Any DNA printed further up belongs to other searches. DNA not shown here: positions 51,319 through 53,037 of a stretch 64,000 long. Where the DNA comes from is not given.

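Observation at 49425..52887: LCAT-like lipase + CHAT protease two-gene operon beside the restriction cluster: candidate undescribed defence or abortive-infection module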

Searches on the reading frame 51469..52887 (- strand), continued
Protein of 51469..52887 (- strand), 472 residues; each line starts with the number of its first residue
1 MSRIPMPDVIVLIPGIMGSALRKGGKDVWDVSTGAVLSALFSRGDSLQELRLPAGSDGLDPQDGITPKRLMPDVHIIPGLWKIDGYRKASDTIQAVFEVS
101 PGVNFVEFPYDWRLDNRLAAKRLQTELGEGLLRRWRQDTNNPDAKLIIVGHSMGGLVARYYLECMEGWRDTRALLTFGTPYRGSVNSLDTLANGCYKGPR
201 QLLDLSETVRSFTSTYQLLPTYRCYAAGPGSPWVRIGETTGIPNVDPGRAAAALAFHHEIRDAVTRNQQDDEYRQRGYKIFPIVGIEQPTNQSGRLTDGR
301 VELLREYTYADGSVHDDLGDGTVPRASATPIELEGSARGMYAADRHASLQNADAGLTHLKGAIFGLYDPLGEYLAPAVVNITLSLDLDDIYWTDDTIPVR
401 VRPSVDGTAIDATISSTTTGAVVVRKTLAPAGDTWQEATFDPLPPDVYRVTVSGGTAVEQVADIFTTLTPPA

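Call 60: predict_structure(alignment_id=A3)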
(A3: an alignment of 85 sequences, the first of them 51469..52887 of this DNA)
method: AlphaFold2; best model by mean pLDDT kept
length: 472 residues; sequences in the alignment: 85
mean_pLDDT: 90.7   pTM: 0.81
mean pLDDT of the five models: 90.7, 89.8, 89.5, 89.4, 89.2
residues with pLDDT >= 90: 338; 70-90: 102; 50-70: 27; < 50: 5
segments of 3 or more residues with pLDDT < 50: none
pLDDT, mean of each block of 10 residues (from residue 1): 91 94 90 68 78 85 93 62 79 96 98 97 97 97 98 97 98 97 96 88 89 97 95 97 98 98 97 95 93 96 95 93 91 83 87 91 85 56 89 95 92 92 97 94 95 88 89 78
secondary structure, 60 per line:
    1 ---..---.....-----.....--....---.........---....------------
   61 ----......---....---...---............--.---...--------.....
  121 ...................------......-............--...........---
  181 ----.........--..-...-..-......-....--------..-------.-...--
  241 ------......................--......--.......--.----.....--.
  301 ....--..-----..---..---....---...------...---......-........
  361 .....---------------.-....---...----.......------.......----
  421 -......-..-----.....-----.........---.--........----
elements in order: E9-13 E19-23 E26-29 H33-41 H45-48 E65-70 E74-77 E81-83 H87-96 E105-107 H116-139 E146-151 H153-164 H167-170 E171-177 H185-193 H206-211 H213-216 H247-268 H271-276 E279-285 E293-297 E300-304 E340-342 H346-351 H353-365 E383-386 E390-392 E397-403 E410-416 E422-427 E436-440 E446-454 E461-468

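Call 64: fold_search(model_id=the predicted structure, library=pdb)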
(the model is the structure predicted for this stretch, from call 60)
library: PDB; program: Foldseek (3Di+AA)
matches with E <= 10: 1889; with E <= 0.001: 49
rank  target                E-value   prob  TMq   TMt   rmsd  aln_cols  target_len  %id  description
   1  3tp4_A                8.3e-07  1.00  0.19  0.20  19.4       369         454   13  Crystal Structure of engineered protein at the resolution 1.98A, Northeast Structural Genomics Consortium Target OR128 (released 2011-10-05)
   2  6wpx_B                1.0e-06  1.00  0.30  0.31  17.1       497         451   14  Crystal structure of Bacillus licheniformis lipase BlEst2 in propetide form (released 2021-06-09)
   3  6wpx_A                1.5e-06  1.00  0.30  0.31  16.9       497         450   14  Crystal structure of Bacillus licheniformis lipase BlEst2 in propetide form (released 2021-06-09)
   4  3tp4_B                1.7e-06  1.00  0.21  0.22  18.8       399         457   12  Crystal Structure of engineered protein at the resolution 1.98A, Northeast Structural Genomics Consortium Target OR128 (released 2011-10-05)
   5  6zti_B                9.4e-06  0.99  0.26  0.26  19.0       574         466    7  Phospholipase PlaB from Legionella pneumophila in complex with thio-NAD (released 2021-06-02)
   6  6zth_C                1.0e-05  0.99  0.25  0.25  20.3       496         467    9  Phospholipase PlaB from Legionella pneumophila (released 2021-06-02)
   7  7pdy_A                1.7e-05  0.99  0.14  0.29  18.3       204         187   16  A viral peptide from Marek's disease virus bound to chicken MHC-II molecule (released 2022-08-24)
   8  6kvm_A                1.9e-05  0.99  0.14  0.28  18.3       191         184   15  Crystal structure of Chicken MHC Class II for 1.9 angstrom (released 2019-12-25)
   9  6t3y_A                6.3e-05  0.97  0.13  0.28  18.3       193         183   16  Improved High Resolution Structure of MHC Class II complex (released 2020-11-25)
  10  6zti_A                8.0e-05  0.95  0.25  0.25  19.8       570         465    7  Phospholipase PlaB from Legionella pneumophila in complex with thio-NAD (released 2021-06-02)
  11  2nnc_A                9.6e-05  1.00  0.14  0.43   5.2        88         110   15  Structure of the sulfur carrier protein SoxY from Chlorobium limicola f thiosulfatophilum (released 2007-03-13)
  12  6wpy_A                9.6e-05  1.00  0.30  0.53  11.9       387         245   15  Crystal structure of Bacillus licheniformis lipase BlEst2 in mature form (released 2021-06-09)
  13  6zwa_A                1.0e-04  0.97  0.14  0.29  18.5       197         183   16  CLIP peptide bound to chicken MHC class II molecule (BL-2) from B19 haplotype (released 2021-08-11)
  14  5b71_E                1.5e-04  1.00  0.16  0.69   3.4        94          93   12  Crystal structure of complement C5 in complex with SKY59 (released 2017-05-03)
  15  2zyh_A                1.5e-04  0.97  0.22  0.23  20.9       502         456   10  mutant A. Fulgidus lipase S136A complexed with fatty acid fragment (released 2009-06-16)
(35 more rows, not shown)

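Call 77: search_protein_families(library=pfam, proteins=[L022:10001-13081:+, L053:10001-12934:+, L089:11595-13874:+], max_evalue=0.01)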
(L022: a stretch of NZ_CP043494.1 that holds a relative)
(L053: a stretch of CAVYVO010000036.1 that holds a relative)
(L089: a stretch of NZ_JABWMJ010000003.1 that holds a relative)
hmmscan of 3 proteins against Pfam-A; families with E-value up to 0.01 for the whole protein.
L022:10001-13081:+ (1026 aa): 5 families
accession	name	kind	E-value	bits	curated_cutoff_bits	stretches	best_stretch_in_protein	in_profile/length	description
PF02450.21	LCAT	-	1e-16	61.6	21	1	80-218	66-203/392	Lecithin:cholesterol acyltransferase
PF12770.12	CHAT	-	1.7e-15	57.7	24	1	816-1008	68-269/289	CHAT domain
PF07819.20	PGAP1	-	1.7e-07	31.7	24.3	1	133-184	84-136/233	PGAP1-like alpha/beta domain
PF05057.20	DUF676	-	0.00053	20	20.3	1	125-180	63-128/217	Putative serine esterase (DUF676)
PF24096.1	DUF7379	-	0.0006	20.3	33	1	123-182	52-117/191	Domain of unknown function (DUF7379)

L053:10001-12934:+ (977 aa): 8 families
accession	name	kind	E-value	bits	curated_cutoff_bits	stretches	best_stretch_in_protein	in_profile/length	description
PF12770.12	CHAT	-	2.4e-26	93.3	24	1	702-960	6-289/289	CHAT domain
PF02450.21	LCAT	-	1.3e-16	61.3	21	1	76-212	61-203/392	Lecithin:cholesterol acyltransferase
PF07819.20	PGAP1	-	1e-05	25.9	24.3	1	130-187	87-145/233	PGAP1-like alpha/beta domain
PF01364.23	Peptidase_C25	-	1.6e-05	24.8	23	1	869-964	264-373/374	Peptidase family C25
PF12146.15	Hydrolase_4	-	0.00051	19.8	27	1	128-187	70-128/239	Serine aminopeptidase, S33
PF01764.32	Lipase_3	-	0.00083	19.7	22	1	113-176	42-109/140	Lipase (class 3)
PF00561.26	Abhydrolase_1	-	0.0011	19.1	25.8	1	121-152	56-87/245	alpha/beta hydrolase fold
PF05057.20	DUF676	-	0.0045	16.9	20.3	1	130-182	72-136/217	Putative serine esterase (DUF676)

L089:11595-13874:+ (759 aa): 0 families

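Call 91: search_protein_families(library=padloc, alignment_id=A5, max_evalue=0.00001)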
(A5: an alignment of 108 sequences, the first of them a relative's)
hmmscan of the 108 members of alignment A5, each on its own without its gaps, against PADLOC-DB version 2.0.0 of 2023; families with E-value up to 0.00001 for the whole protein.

A. member 1, L080:11446-13392:+ (648 aa): 0 families

B. families by the number of members that match (of 108 scanned): 68 families (the first 25 are shown)
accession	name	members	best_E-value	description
PDLC02987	caspase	2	9.1e-42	-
PDLC03647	REase_III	1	2.5e-300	Type III restriction enzyme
PDLC03634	MTase_III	1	8.5e-195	Type III methyltransferase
PDLC03641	MTase_III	1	1.2e-123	Type III methyltransferase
PDLC03637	MTase_III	1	1.9e-97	Type III methyltransferase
PDLC03649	REase_III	1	1.1e-89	Type III restriction enzyme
PDLC03644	MTase_III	1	4.6e-89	Type III methyltransferase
PDLC03642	MTase_III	1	5e-73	Type III methyltransferase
PDLC03640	MTase_III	1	2.4e-65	Type III methyltransferase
PDLC03639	MTase_III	1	4.2e-51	Type III methyltransferase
PDLC03636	MTase_III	1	3.5e-48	Type III methyltransferase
PDLC03635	MTase_III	1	3.2e-44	Type III methyltransferase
PDLC02304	AbiEii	1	3.4e-39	AbiEii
PDLC03643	MTase_III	1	6.7e-39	Type III methyltransferase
PDLC03278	MTase_II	1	8.5e-35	Type II methyltransferase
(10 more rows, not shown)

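Call 92: search_protein_representatives(alignment_id=A3)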
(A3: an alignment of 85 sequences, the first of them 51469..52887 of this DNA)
Query: 85 sequences, 467 profile positions. Proteins with E-value up to 0.001 (for the whole library): 12039; up to 1e-10: 4132; up to 1e-30: 1145. The best 150 are listed.
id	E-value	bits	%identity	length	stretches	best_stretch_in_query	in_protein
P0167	5.5e-198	674.7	-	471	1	1-463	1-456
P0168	4.0e-195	665.2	-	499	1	3-462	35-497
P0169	3.1e-190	649.1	-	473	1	3-462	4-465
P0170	3.8e-188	642.2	-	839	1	2-465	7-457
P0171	2.9e-186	636.0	-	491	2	1-230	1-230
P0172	4.4e-184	628.8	-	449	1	6-448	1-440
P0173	6.4e-182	621.7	-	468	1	3-464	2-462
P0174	1.1e-181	620.9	-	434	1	28-461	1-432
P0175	3.1e-181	619.4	-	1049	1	1-465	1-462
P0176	4.7e-181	618.8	-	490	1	2-463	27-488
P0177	6.5e-180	615.0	-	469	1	1-465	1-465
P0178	2.0e-179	613.5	-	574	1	4-466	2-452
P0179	4.5e-177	605.7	-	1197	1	5-464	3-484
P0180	2.1e-176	603.5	-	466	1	4-463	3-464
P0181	4.2e-175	599.2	-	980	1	6-464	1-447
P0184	1.3e-173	594.3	-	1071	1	6-465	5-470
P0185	5.3e-171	585.7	-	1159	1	5-465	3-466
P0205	9.3e-160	548.6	-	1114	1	6-464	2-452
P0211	1.2e-158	544.9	-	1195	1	6-464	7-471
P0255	3.6e-138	477.4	-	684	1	6-463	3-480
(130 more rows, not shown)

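Call 94: search_protein_families(library=pfam, proteins=[P0170, P0175, P0179, P0181, P0184, P0185, P0205, P0211, P0255], max_evalue=0.0001)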
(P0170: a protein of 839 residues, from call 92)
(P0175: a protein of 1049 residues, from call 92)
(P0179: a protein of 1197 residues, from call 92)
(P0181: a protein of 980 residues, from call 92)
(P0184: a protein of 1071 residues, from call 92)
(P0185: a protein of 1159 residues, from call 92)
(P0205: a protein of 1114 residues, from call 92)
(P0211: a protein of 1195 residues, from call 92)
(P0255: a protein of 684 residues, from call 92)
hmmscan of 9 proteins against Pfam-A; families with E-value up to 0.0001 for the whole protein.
P0170 (839 aa): 3 families
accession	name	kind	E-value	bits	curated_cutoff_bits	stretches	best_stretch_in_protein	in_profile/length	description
PF02450.21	LCAT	-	4.3e-17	62.8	21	1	95-220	76-203/392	Lecithin:cholesterol acyltransferase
PF07819.20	PGAP1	-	1.2e-05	25.6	24.3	1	138-182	87-132/233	PGAP1-like alpha/beta domain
PF12146.15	Hydrolase_4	-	4.6e-05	23.3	27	0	134-198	68-131/239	Serine aminopeptidase, S33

P0175 (1049 aa): 2 families
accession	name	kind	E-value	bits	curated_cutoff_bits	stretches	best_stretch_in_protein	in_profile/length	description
PF02450.21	LCAT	-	2.1e-15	57.3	21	1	96-220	77-203/392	Lecithin:cholesterol acyltransferase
PF12770.12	CHAT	-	4.2e-12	46.5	24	1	859-1023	87-261/289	CHAT domain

P0179 (1197 aa): 2 families
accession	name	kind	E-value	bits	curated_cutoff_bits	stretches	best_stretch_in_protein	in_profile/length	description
PF02450.21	LCAT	-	1.1e-14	55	21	1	101-219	83-203/392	Lecithin:cholesterol acyltransferase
PF12770.12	CHAT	-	1.2e-13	51.6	24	1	1012-1175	100-265/289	CHAT domain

P0181 (980 aa): 3 families
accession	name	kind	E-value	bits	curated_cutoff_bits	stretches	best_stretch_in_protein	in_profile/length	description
PF12770.12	CHAT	-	2e-21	77.2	24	1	715-959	8-268/289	CHAT domain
PF02450.21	LCAT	-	4.8e-13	49.5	21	1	91-210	82-203/392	Lecithin:cholesterol acyltransferase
PF01364.23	Peptidase_C25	-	1.6e-05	24.7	23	1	829-979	222-374/374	Peptidase family C25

P0184 (1071 aa): 3 families
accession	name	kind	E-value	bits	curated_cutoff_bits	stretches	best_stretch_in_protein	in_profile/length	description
PF02450.21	LCAT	-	9.9e-16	58.4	21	1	85-222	69-205/392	Lecithin:cholesterol acyltransferase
PF12770.12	CHAT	-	1.2e-10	41.7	24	1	820-1042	38-269/289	CHAT domain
PF07819.20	PGAP1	-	3.6e-07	30.6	24.3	1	141-198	89-147/233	PGAP1-like alpha/beta domain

P0185 (1159 aa): 3 families
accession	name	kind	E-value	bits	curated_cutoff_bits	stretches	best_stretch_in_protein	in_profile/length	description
PF02450.21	LCAT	-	2.9e-15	56.9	21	1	100-219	82-203/392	Lecithin:cholesterol acyltransferase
PF12770.12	CHAT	-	1e-13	51.9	24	1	964-1135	87-265/289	CHAT domain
PF07819.20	PGAP1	-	2e-05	24.9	24.3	1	140-190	87-139/233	PGAP1-like alpha/beta domain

P0205 (1114 aa): 4 families
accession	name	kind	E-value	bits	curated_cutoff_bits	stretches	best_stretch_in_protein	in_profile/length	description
PF02450.21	LCAT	-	2.4e-15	57.1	21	1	79-220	72-204/392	Lecithin:cholesterol acyltransferase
PF12770.12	CHAT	-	9.2e-13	48.7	24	1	969-1096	140-269/289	CHAT domain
PF07819.20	PGAP1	-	4.3e-07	30.4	24.3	1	130-179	88-138/233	PGAP1-like alpha/beta domain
PF05057.20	DUF676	-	1.2e-05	25.3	20.3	1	127-179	76-134/217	Putative serine esterase (DUF676)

P0211 (1195 aa): 3 families
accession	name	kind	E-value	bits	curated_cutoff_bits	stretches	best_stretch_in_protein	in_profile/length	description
PF12770.12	CHAT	-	2.6e-16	60.4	24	1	976-1172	62-266/289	CHAT domain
PF02450.21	LCAT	-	9.3e-14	51.9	21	1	88-221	69-203/392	Lecithin:cholesterol acyltransferase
PF07819.20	PGAP1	-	1.2e-06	28.9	24.3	1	140-198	88-147/233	PGAP1-like alpha/beta domain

P0255 (684 aa): 3 families
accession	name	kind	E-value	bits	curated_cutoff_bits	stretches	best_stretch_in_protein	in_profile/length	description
PF02450.21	LCAT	-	3.3e-14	53.4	21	1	86-223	70-204/392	Lecithin:cholesterol acyltransferase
PF20408.4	Abhydrolase_11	-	3.7e-05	24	27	1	101-193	36-126/193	Alpha/beta hydrolase domain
PF05057.20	DUF676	-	5.2e-05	23.3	20.3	0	118-181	57-130/217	Putative serine esterase (DUF676)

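Call 96: search_dna_similar(query=window:51469-52887:-, collection=plasmids, mode=protein, max_rows=25)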
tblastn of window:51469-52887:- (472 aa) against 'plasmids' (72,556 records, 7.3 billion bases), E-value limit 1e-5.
Records with a match: 43; places in all: 46; records where one place covers at least 80% of the query: 14.
Best place of each record, by identity: <60% 43.
By first word of the organism name: Streptomyces 26; Rhizobium 6; Bacillus 3; Bradyrhizobium 1; Sphaerospermopsis 1; Agrobacterium 1; Rhodococcus 1; Embleya 1; Microvirga 1; Azotobacter 1; and 1 more.
By predicted mobility (MOB-suite, as given by PLSDB): non-mobilizable 27; conjugative 10; mobilizable 6.
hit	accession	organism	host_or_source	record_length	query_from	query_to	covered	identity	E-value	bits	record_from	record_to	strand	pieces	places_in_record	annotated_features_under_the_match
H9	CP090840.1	Streptomyces viridifaciens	Whole organism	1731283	1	467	99%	46.2%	8e-104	347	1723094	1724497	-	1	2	hypothetical protein (x2)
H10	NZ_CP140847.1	Rhizobium johnstonii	Trifolium pratense,whole organism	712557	6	465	97%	44.5%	9e-102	341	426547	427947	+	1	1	hypothetical protein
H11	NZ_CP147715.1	Bradyrhizobium sp. 27S5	Glycine max,cell culture,Root nodule ...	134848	6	468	98%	39.0%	2e-84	291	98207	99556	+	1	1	hypothetical protein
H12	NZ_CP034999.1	Rhizobium acidisoli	Phaseolus vulgaris,root nodule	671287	7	399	83%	44.1%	7e-82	283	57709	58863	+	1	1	hypothetical protein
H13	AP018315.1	Sphaerospermopsis kisseleviana NIES-73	-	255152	6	402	84%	42.9%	2e-86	296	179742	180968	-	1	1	hypothetical protein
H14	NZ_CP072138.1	Agrobacterium sp. S7/73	Phyla canescens,cell culture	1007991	7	468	98%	35.0%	2e-71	253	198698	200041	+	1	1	record has no annotation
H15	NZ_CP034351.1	Streptomyces sp. W1SF4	-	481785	3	353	74%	34.5%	2e-40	162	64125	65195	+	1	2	hypothetical protein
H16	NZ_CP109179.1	Streptomyces sp. NBC_01717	-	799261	8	401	83%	30.0%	2e-19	99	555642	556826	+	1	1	hypothetical protein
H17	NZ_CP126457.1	Rhodococcus sp. AH-ZY2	single cell,soil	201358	9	391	81%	29.6%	4e-20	101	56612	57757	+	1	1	hypothetical protein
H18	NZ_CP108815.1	Streptomyces sp. NBC_00868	-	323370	8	389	81%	28.7%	3e-18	96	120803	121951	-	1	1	hypothetical protein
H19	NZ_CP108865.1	Streptomyces virginiae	-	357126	8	389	81%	28.5%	3e-19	99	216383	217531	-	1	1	hypothetical protein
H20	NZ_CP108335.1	Streptomyces virginiae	-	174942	8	389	81%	28.5%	2e-17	93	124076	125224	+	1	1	hypothetical protein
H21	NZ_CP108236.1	Streptomyces sp. NBC_00080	-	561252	8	390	81%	28.3%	3e-15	86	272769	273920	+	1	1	hypothetical protein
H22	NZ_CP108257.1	Streptomyces sp. NBC_00057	-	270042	9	401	83%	27.4%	6e-21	103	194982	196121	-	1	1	hypothetical protein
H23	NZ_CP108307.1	Streptomyces sp. NBC_00015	-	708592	8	390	81%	27.5%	2e-15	87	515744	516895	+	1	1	hypothetical protein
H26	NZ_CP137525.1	Streptomyces coeruleorubidus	cell culture,soil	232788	8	331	69%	30.9%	2e-20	102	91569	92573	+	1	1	hypothetical protein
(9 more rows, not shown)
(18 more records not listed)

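Call 97: search_dna_similar(query=window:51469-52887:-, collection=phages, mode=protein, max_rows=10)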
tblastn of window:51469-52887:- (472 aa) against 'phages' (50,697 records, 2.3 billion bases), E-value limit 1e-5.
No match.

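Call 98: get_annotated_region(hit=H26, flank=6000)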
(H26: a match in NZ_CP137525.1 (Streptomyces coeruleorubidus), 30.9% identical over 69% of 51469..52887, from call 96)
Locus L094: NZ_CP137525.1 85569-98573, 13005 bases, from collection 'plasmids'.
description: Streptomyces coeruleorubidus strain CICC 11043 plasmid unnamed, complete sequence
organism: Streptomyces coeruleorubidus (NCBI taxid 116188)
taxonomy: Bacteria; Actinomycetota; Actinomycetes; Kitasatosporales; Streptomycetaceae; Streptomyces; Streptomyces coeruleorubidus
host: -; source: cell culture,soil; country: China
typing (MOB-suite, as given by PLSDB): non-mobilizable; replicon rep_cluster_1910
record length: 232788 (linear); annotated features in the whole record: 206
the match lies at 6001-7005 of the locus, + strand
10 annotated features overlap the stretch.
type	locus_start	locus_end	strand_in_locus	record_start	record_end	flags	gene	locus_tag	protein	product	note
CDS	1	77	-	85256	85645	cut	-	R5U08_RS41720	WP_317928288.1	XRE family transcriptional regulator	-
CDS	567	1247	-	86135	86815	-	-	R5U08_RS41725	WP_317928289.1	RES domain-containing protein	-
CDS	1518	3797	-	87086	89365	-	-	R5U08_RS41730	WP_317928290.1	WD40 repeat domain-containing protein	-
CDS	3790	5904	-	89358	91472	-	-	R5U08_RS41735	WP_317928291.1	ATP-binding protein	-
CDS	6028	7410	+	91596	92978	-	-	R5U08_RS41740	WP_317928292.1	hypothetical protein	-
CDS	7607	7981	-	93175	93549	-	-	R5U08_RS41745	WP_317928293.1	transcriptional regulator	-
CDS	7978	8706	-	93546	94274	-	-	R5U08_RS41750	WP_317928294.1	hypothetical protein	-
CDS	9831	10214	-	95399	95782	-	-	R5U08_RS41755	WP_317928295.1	DUF6009 family protein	-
CDS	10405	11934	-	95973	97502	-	-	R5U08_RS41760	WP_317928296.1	phage/plasmid primase, P4 family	GO:0006260 - DNA replication [Evidence IEA]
CDS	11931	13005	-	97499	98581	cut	-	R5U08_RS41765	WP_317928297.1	bifunctional DNA primase/polymerase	-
